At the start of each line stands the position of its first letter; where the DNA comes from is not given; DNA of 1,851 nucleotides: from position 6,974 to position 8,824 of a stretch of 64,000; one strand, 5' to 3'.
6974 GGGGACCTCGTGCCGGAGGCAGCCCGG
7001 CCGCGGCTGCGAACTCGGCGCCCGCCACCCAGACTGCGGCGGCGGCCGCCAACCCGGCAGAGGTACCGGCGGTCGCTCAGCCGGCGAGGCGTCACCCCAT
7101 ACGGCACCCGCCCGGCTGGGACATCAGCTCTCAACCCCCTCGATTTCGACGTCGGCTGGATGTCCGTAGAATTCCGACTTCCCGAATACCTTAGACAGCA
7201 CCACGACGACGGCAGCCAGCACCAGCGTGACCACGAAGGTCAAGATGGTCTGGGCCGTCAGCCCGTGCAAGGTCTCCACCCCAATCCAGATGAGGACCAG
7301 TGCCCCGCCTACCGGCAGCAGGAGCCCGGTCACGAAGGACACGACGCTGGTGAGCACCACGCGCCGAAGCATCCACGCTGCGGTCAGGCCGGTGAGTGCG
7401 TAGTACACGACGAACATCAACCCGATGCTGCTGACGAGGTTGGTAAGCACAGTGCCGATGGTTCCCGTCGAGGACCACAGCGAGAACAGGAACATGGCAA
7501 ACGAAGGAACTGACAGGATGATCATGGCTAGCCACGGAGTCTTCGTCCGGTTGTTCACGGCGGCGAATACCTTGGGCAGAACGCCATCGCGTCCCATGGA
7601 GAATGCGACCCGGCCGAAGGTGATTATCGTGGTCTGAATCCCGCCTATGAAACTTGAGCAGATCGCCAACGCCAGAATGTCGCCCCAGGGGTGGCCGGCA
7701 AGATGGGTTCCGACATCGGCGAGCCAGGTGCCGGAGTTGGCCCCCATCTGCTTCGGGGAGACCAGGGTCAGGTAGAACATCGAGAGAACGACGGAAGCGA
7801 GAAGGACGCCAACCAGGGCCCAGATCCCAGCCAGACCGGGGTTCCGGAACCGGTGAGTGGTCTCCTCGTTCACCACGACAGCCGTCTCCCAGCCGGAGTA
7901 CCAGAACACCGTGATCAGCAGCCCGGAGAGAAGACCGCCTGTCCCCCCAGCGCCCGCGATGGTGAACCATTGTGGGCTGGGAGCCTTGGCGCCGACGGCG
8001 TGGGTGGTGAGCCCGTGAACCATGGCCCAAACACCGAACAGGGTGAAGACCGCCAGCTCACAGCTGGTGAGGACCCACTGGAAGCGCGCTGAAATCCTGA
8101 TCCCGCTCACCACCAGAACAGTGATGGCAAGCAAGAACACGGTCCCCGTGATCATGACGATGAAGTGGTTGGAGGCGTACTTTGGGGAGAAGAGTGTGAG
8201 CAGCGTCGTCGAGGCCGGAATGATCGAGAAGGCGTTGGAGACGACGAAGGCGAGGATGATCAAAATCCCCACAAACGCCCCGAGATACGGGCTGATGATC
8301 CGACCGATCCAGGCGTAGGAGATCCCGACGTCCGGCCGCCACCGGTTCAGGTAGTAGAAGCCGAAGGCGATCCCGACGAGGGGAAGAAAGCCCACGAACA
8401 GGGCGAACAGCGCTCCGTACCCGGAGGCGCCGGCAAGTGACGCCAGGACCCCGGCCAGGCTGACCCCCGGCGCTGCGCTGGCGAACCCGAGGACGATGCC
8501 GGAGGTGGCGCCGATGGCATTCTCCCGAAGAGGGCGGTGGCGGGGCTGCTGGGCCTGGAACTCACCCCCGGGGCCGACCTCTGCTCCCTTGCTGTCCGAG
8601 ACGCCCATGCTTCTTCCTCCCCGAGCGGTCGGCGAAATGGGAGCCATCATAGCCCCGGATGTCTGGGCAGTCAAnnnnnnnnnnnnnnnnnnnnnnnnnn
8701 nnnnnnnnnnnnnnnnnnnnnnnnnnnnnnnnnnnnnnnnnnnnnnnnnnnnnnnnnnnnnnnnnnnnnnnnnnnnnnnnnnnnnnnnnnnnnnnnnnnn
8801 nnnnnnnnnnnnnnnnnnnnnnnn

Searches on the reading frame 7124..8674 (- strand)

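Call 8: search_protein_families(library=ncbifam, proteins=[window:7124-8674:-], max_evalue=0.001)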
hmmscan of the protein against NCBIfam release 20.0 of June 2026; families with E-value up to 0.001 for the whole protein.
window:7124-8674:- (516 aa): 8 families
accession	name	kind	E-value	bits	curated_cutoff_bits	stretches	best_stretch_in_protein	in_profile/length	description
TIGR00909.1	2A0306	subfamily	1e-17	64.2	556.8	1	75-486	25-425/429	amino acid transporter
TIGR00911.1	2A0308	subfamily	1.2e-13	50.4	701.8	1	116-485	111-465/505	L-type amino acid transporter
TIGR03810.1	arg_ornith_anti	equivalog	4.6e-11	42.1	591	1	73-434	21-379/468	arginine-ornithine antiporter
TIGR00905.1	2A0302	subfamily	2.3e-10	39.9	409.05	1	72-443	29-389/473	basic amino acid/polyamine antiporter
NF007929.0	PRK10644.1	equivalog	3.9e-08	32.4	574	1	78-487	33-424/445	arginine/agmatine antiporter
TIGR00906.1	2A0303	subfamily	1.9e-06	26.6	681.7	1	179-426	171-430/602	cationic amino acid transport permease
NF053761.1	BrChAATpBcaP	equivalog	1.1e-05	24.7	690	1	63-448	50-420/460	branched-chain amino acid transporter BcaP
TIGR00930.1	2a30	subfamily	4.1e-05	22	953.4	1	117-212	143-242/936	K-Cl cotransporter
